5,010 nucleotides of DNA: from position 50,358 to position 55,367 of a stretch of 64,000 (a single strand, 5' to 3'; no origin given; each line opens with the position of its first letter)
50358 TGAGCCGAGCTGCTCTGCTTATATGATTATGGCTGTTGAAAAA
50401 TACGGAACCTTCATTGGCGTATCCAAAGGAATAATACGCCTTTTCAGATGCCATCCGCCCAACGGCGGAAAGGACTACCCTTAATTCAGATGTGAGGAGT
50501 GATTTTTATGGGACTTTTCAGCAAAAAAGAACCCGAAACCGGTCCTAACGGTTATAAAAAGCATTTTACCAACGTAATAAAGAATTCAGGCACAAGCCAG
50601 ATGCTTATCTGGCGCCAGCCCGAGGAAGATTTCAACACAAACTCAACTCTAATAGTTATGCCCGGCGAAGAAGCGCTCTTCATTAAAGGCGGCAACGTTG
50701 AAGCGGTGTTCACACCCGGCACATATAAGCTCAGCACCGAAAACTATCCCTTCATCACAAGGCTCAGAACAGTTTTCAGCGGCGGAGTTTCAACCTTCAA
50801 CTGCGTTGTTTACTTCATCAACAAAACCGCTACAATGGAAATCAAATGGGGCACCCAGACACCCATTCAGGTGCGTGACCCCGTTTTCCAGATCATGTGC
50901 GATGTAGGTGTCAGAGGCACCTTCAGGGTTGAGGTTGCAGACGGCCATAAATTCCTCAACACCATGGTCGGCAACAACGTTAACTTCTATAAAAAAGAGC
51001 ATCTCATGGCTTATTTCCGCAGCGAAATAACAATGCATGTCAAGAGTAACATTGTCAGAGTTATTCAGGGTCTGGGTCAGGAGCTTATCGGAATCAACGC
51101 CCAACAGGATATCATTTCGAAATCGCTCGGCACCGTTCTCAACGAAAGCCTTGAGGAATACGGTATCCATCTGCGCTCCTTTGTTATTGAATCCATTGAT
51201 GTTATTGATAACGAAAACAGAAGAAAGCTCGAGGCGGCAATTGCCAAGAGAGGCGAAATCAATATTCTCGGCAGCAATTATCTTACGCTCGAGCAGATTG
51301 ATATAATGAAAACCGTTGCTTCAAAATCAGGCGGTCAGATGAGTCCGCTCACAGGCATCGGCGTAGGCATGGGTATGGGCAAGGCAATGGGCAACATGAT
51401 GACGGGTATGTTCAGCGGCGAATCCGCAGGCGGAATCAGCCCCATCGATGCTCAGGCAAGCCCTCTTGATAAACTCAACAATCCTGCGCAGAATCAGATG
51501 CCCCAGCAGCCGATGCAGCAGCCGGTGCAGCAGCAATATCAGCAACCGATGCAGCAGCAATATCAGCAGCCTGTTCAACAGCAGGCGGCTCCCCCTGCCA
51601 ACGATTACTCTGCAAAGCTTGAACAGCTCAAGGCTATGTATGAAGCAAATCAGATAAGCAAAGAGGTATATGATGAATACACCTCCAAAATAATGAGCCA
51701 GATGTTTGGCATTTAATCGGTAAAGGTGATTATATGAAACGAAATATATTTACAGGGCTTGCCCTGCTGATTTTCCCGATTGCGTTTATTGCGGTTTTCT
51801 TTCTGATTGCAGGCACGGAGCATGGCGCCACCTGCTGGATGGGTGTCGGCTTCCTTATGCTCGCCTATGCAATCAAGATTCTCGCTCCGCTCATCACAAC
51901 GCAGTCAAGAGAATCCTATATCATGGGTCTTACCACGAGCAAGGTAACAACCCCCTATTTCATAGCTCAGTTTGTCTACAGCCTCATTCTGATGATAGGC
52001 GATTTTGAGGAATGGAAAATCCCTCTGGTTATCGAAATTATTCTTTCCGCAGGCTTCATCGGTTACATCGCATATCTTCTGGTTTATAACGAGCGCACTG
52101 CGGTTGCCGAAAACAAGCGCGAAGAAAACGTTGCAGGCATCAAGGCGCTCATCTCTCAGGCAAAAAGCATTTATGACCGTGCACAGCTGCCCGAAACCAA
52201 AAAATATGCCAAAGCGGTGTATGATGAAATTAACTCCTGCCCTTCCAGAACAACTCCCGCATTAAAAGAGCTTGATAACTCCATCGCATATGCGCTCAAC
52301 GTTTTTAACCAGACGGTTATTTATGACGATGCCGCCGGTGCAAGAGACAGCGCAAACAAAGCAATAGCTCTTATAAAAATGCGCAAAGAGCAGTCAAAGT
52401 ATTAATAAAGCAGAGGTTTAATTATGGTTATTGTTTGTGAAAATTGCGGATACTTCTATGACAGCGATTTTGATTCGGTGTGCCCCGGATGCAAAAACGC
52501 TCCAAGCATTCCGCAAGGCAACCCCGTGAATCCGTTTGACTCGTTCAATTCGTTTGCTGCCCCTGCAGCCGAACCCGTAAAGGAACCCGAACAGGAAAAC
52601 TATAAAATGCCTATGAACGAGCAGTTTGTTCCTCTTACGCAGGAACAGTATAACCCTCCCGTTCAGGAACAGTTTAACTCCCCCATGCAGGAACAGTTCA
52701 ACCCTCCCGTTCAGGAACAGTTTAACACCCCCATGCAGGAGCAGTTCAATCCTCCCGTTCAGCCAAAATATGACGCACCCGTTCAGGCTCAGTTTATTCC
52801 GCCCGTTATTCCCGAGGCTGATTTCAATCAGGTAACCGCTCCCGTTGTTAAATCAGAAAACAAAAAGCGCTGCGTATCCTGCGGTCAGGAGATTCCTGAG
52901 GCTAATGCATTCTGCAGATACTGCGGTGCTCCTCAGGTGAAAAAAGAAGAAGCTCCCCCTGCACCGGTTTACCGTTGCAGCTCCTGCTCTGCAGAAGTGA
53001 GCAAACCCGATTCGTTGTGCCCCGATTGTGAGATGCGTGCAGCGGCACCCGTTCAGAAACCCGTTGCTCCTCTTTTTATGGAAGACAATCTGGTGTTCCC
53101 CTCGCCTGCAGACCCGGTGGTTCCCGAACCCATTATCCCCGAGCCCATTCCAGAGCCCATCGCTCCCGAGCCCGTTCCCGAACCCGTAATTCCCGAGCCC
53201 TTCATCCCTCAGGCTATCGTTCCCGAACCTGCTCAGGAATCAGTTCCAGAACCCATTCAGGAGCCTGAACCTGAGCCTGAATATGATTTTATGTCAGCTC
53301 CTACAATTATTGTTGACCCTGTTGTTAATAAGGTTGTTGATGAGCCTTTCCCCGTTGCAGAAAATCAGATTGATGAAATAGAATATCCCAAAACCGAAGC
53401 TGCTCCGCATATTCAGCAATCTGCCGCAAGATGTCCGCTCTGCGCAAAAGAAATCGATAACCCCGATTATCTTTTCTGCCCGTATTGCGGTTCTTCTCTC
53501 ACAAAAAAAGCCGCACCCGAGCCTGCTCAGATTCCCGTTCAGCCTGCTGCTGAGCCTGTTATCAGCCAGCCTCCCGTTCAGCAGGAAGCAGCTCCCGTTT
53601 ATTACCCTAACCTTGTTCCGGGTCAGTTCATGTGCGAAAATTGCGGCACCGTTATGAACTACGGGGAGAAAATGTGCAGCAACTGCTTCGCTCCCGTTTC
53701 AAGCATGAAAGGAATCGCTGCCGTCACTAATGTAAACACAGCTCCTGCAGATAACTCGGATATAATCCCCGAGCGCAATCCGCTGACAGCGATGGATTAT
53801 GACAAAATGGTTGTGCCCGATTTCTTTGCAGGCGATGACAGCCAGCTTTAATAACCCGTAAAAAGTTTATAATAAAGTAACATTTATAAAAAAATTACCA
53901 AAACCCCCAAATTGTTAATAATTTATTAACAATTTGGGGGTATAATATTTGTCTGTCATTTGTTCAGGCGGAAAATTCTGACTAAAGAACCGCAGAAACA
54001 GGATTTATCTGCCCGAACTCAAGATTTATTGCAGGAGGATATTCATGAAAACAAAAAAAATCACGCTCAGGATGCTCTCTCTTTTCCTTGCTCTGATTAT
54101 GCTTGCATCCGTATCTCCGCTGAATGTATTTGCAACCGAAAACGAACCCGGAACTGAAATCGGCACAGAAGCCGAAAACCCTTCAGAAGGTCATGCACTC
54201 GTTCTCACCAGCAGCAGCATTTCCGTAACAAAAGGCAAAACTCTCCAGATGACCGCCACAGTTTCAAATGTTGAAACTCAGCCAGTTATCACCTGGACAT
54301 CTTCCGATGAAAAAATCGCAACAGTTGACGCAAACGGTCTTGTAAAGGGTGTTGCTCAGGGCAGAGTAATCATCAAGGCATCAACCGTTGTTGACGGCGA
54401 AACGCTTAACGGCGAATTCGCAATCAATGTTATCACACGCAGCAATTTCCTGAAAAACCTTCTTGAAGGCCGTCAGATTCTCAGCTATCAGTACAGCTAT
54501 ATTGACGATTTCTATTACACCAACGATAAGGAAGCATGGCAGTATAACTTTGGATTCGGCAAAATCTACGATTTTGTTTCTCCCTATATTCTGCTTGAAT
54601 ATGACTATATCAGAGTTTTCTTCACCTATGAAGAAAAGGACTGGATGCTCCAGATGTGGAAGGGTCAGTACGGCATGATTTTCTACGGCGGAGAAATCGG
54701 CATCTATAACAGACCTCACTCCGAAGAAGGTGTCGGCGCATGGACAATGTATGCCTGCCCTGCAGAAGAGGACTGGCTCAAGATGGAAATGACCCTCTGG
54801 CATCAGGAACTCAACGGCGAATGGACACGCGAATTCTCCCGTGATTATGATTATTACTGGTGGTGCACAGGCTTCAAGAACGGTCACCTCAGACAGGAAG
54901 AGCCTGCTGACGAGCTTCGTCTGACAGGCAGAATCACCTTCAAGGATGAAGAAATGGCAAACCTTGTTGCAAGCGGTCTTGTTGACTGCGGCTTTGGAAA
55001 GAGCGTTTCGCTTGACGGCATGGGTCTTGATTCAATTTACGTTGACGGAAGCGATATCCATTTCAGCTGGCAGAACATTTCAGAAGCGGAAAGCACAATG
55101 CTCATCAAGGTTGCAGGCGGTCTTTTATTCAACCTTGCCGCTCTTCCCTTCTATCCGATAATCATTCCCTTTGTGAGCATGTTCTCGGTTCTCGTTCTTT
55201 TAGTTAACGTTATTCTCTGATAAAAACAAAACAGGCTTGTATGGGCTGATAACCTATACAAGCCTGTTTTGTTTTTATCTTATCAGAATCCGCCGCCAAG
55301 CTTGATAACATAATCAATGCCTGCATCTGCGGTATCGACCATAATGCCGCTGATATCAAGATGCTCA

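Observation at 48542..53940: Six-gene cluster: zinc-ribbon/TPR - unknown - anchored YidD-like - YdjI-like SPFH/SHOCT - 4-TM protein - five-zinc-ribbon protein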

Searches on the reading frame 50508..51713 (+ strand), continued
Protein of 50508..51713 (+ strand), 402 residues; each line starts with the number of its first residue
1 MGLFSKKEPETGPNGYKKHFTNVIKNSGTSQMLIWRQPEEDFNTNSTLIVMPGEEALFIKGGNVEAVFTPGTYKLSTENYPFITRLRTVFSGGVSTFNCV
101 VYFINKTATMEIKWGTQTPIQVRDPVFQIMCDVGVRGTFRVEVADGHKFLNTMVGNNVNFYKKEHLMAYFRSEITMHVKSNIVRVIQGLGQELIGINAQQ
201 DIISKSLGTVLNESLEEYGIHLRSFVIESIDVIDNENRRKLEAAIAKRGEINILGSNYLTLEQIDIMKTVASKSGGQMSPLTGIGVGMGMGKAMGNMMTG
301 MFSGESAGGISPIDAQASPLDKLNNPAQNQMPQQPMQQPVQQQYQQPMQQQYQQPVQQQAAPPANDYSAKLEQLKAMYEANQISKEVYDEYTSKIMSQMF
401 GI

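Call 65: search_protein_families(library=pfam, max_evalue=0.01, proteins=[L044:3165-5945:+, L045:4820-5965:+, L043:3725-5632:+, L043:2098-2976:+, L045:760-1620:+, L043:5628-5996:+, L043:3000-3293:+])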
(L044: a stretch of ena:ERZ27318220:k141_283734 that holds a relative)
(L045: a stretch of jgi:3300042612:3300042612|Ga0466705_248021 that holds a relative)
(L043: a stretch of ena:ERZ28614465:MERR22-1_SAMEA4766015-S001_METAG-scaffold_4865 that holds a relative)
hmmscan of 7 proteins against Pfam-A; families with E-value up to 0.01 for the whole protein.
L044:3165-5945:+ (927 aa): 3 families
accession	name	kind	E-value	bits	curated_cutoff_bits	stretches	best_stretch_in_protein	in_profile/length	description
PF14414.12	WHH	-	6e-13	48.8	25.1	1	879-914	7-42/43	A nuclease of the HNH/ENDO VII superfamily with conserved WHH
PF12639.13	Colicin-DNase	-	4.1e-10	40.8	25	1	846-907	31-96/96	DNase/tRNase domain of colicin-like bacteriocin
PF14021.12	TNT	-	3.5e-07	31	27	1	601-695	2-87/88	Tuberculosis necrotizing toxin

L045:4820-5965:+ (382 aa): 0 families

L043:3725-5632:+ (636 aa): 1 family
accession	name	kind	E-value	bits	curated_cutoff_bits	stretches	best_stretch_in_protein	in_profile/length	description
PF01966.28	HD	-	0.0011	19.7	22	1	332-418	20-103/116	HD domain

L043:2098-2976:+ (293 aa): 1 family
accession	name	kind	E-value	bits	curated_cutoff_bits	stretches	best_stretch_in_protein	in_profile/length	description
PF20573.4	DUF6782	-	0.00026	20.8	27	1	192-258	58-119/241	Putative metallopeptidase family (DUF6782)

L045:760-1620:+ (287 aa): 0 families

L043:5628-5996:+ (123 aa): 0 families

L043:3000-3293:+ (98 aa): 0 families

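Call 77: search_solved_structures(query=window:50508-51713:+, max_evalue=0.1)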
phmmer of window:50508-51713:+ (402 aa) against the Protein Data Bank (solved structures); distinct sequences matched with E-value up to 0.1: 1.
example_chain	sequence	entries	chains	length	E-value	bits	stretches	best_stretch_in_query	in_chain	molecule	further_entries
9oys_A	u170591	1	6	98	0.055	15.8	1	280-319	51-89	Coiled-coil-helix-coiled-coil-helix domain-containing protein 10, mitochondrial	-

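Call 80: find_related_loci(query=A6, collection=viral_contigs, flank=10000)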
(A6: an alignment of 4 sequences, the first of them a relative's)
Query A6 (880 aa) in viral_contigs; peptide patterns used: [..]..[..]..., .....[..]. (x = any residue, [..] = any of these).
149 stretches matched a pattern; 1 encode a relative of the query (tblastn E <= 1e-3); 1 distinct loci.
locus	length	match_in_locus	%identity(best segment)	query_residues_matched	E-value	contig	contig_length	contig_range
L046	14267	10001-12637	53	4-879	0e+0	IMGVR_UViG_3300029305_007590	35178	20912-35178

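Call 99: predict_structure(alignment_id=A7)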
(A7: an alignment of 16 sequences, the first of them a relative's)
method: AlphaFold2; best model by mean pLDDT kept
length: 880 residues; sequences in the alignment: 16
mean_pLDDT: 49.1   pTM: 0.38
mean pLDDT of the five models: 49.1, 47.0, 47.0, 42.4, 42.2
residues with pLDDT >= 90: 10; 70-90: 202; 50-70: 153; < 50: 515
segments of 3 or more residues with pLDDT < 50: 149-177, 221-233, 278-285, 320-781
pLDDT, mean of each block of 10 residues (from residue 1): 83 88 58 59 65 77 78 78 71 89 89 81 73 66 55 44 34 46 75 76 66 60 40 51 54 74 72 55 51 66 79 62 41 38 25 22 23 23 27 26 31 32 45 42 41 38 23 26 28 22 32 35 28 34 40 27 24 30 37 35 44 43 30 33 28 33 43 31 23 21 22 32 33 22 24 25 31 37 62 60 78 82 88 88 80 84 77 76
secondary structure, 60 per line:
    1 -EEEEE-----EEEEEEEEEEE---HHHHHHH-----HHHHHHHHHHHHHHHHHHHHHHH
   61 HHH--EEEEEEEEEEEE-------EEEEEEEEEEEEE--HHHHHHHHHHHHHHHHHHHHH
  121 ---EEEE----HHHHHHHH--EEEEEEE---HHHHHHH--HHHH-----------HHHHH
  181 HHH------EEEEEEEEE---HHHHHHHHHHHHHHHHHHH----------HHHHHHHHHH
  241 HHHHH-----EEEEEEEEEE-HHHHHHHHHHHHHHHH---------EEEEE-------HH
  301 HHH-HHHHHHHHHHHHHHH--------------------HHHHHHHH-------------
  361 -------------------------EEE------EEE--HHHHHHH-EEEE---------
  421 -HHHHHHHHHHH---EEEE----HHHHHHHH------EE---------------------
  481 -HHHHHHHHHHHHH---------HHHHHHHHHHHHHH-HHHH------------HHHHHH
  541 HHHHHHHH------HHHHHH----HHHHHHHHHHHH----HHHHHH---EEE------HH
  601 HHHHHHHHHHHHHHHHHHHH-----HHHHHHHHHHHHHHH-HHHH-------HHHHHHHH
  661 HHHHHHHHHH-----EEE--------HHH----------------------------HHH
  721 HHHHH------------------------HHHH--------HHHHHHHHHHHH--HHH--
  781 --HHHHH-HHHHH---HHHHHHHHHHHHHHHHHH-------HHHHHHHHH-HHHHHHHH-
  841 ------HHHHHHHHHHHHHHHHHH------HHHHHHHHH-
elements in order (helices of 4 or more, strands of 3 or more residues): E2-6 E12-22 H26-32 H38-63 E66-77 E85-97 H100-120 E124-127 H132-139 E142-148 H152-158 H161-164 H176-183 E190-198 H202-220 H231-245 E251-260 H262-277 E287-291 H299-303 H305-319 H340-347 E386-388 E395-397 H400-406 E408-411 H422-432 E436-439 H444-451 H482-494 H504-517 H519-522 H535-548 H555-560 H565-576 H581-586 E590-592 H599-620 H626-640 H642-645 H653-670 E676-678 H718-725 H750-753 H762-773 H783-787 H789-793 H797-814 H822-830 H832-839 H847-864 H871-879

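Call 105: search_protein_families(library=phrogs, max_evalue=0.001, proteins=[window:50508-51713:+])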
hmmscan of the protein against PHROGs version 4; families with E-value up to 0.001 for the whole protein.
window:50508-51713:+ (402 aa): 0 families

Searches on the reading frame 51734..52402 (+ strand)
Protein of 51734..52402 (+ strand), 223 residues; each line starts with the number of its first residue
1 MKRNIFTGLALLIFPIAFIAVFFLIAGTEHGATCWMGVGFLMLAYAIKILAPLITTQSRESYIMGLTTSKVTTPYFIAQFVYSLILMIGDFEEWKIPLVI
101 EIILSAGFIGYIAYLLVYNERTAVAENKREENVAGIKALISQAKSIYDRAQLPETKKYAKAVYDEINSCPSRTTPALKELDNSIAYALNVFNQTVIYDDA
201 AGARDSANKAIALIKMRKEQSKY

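Call 3: search_protein_families(library=pfam, max_evalue=1, proteins=[window:51734-52402:+])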
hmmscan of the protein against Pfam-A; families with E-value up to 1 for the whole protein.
seq(223 aa): 3 families
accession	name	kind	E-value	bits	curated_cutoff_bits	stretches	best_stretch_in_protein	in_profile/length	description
PF11486.13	DUF3212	-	0.039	14.7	27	1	79-115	49-85/121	Protein of unknown function (DUF3212)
PF11076.13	YbhQ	-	0.1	13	27.4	1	4-86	8-91/132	Putative inner membrane protein YbhQ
PF07884.19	VKOR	-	0.6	10.7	27.5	1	56-119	46-111/134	Vitamin K epoxide reductase family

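Call 4: search_protein_families(library=ncbifam, max_evalue=1, proteins=[window:51734-52402:+])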
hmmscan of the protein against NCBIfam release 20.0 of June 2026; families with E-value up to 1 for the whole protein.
seq(223 aa): 1 family
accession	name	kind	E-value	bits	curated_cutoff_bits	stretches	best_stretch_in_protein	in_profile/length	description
TIGR02976.1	phageshock_pspB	equivalog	0.37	11.1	51.7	1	97-151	5-59/75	envelope stress response membrane protein PspB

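Call 5: search_protein_families(library=padloc, max_evalue=1, proteins=[window:51734-52402:+])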
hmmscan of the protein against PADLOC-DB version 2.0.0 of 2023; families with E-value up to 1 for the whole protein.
seq(223 aa): 0 families

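Call 76: search_solved_structures(query=A4, max_evalue=1)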
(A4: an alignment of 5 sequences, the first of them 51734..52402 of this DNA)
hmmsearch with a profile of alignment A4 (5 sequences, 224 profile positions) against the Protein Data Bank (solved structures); distinct sequences matched with E-value up to 1: 10.
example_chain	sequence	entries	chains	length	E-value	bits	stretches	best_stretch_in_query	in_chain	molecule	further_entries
6eri_BT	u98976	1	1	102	0.08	15.7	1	140-202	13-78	30S ribosomal protein S20, chloroplastic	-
5x8p_t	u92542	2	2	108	0.11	15.3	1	142-202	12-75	protein S20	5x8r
28jw_t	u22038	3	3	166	0.17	14.6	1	136-201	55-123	bS20c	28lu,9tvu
5mmj_t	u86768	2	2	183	0.29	13.9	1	138-202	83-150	plastid ribosomal protein bS20c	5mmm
1p68_A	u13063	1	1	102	0.44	13.3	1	151-195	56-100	De novo designed protein S-824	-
8g4k_A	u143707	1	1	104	0.46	13.2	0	185-217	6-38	5HCS_TGFBR2_1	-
8tm9_A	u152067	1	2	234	0.46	13.2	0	140-166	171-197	D_3_633_8x peptide bound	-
8tlp_A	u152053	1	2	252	0.6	12.9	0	140-166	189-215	D_3_633_8x, no peptide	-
7rkc_A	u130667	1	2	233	0.66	12.7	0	140-166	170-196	D_3_633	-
5cwp_A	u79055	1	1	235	0.9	12.3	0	140-217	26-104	Designed helical repeat protein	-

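Call 105: search_protein_families(library=phrogs, max_evalue=0.001, proteins=[window:51734-52402:+])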
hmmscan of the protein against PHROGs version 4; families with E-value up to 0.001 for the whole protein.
window:51734-52402:+ (223 aa): 0 families

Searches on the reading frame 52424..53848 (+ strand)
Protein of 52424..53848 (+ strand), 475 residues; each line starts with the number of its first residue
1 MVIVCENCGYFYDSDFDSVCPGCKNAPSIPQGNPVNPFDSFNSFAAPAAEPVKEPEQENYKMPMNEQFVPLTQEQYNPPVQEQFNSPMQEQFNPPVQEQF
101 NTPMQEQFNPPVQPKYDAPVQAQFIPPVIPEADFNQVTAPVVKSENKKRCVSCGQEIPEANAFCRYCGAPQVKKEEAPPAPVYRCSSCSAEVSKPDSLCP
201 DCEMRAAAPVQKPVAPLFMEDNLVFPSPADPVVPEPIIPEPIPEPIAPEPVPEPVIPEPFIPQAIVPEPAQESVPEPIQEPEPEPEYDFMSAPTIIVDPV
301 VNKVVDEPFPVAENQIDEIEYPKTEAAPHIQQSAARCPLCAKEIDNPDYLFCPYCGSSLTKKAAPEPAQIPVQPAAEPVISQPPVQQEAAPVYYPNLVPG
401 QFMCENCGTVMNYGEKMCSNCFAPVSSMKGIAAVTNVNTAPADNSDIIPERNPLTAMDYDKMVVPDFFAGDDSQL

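Call 3: search_protein_families(library=pfam, max_evalue=1, proteins=[window:52424-53848:+])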
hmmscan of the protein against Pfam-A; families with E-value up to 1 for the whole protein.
seq(475 aa): 11 families
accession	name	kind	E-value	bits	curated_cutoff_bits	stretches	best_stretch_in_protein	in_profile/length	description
PF12773.13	DZR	-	6.8e-14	52.2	27.3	3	150-203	1-45/45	Double zinc ribbon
PF17032.10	Zn_ribbon_15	-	3.3e-11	44.2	28.9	3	142-168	47-73/73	zinc-ribbon family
PF01155.25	HypA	-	4.8e-08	33.5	28.9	2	329-360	65-97/112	Hydrogenase/urease nickel incorporation, metallochaperone, hypA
PF24460.1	DUF7575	-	2.6e-07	30.3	28.5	2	333-359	2-27/28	Domain of unknown function (DUF7575)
PF13240.11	Zn_Ribbon_1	-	5.1e-07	29.7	25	2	150-170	2-22/23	zinc-ribbon domain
PF18912.6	DZR_2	-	1e-06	28.9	27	3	184-213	9-37/56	Double zinc ribbon domain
PF13248.11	Zn_ribbon_3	-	1.3e-06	28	27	3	147-170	2-25/26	zinc-ribbon domain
PF08772.16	Zn_ribbon_NOB1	-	0.012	16.1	24.9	1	330-362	4-36/72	Nin one binding (NOB1) Zn-ribbon like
PF10571.15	UPF0547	-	0.02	15.5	29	1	148-168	1-21/26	Uncharacterised protein family UPF0547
PF04981.18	NMD3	-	0.032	14.2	24.9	1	150-190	1-43/243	NMD3 family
PF11077.13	DUF2616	-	0.35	11.1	25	0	401-428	50-78/171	Protein of unknown function (DUF2616)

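Call 4: search_protein_families(library=ncbifam, max_evalue=1, proteins=[window:52424-53848:+])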
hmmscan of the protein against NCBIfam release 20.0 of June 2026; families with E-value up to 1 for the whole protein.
seq(475 aa): 3 families
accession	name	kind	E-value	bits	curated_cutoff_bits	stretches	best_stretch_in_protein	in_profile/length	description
NF011149.0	PRK14559.1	equivalog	0.0033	16.2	374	1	150-207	4-52/642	serine/threonine phosphatase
NF051898.1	MBSP1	equivalog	0.0048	16.5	320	1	140-176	43-79/289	biosurfactant protein 1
NF047912.1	ECs_2282_CxxC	subfamily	0.019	14.8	37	1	163-196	4-41/60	ECs_2282 family putative zinc-binding protein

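Call 5: search_protein_families(library=padloc, max_evalue=1, proteins=[window:52424-53848:+])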
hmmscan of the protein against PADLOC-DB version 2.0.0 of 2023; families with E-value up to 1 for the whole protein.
seq(475 aa): 1 family
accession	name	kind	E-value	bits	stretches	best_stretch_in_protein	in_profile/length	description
PDLC03396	REase_II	-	0.013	12.2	1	31-121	394-483/550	Type II nicking endonuclease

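Call 105: search_protein_families(library=phrogs, max_evalue=0.001, proteins=[window:52424-53848:+])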
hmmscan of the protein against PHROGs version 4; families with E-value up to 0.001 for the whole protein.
window:52424-53848:+ (475 aa): 1 family
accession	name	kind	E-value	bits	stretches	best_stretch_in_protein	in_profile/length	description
phrog_2546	-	unknown function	6.1e-05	24.3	0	149-174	2-27/180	-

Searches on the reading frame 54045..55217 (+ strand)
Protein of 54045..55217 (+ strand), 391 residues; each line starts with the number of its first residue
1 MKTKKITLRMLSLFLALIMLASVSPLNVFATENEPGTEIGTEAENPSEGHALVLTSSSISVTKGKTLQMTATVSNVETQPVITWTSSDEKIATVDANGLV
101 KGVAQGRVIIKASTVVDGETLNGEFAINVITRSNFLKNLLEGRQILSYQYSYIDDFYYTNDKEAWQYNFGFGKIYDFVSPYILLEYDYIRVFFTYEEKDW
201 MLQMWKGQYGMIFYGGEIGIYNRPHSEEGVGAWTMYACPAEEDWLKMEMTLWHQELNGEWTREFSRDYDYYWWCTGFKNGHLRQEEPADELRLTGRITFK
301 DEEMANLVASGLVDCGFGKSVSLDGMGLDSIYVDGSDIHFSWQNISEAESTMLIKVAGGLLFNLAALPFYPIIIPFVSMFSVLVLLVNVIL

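Call 92: search_protein_families(library=pfam, max_evalue=0.001, proteins=[window:54045-55217:+])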
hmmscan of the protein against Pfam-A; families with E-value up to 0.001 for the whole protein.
window:54045-55217:+ (391 aa): 2 families
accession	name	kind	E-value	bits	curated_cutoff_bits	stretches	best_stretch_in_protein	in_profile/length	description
PF14751.11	DUF4474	-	9.2e-30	104.3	23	1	144-319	6-171/240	Domain of unknown function (DUF4474)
PF02368.24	Big_2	-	5.6e-11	42.7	22.8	1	54-112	7-66/79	Bacterial Ig-like domain (group 2)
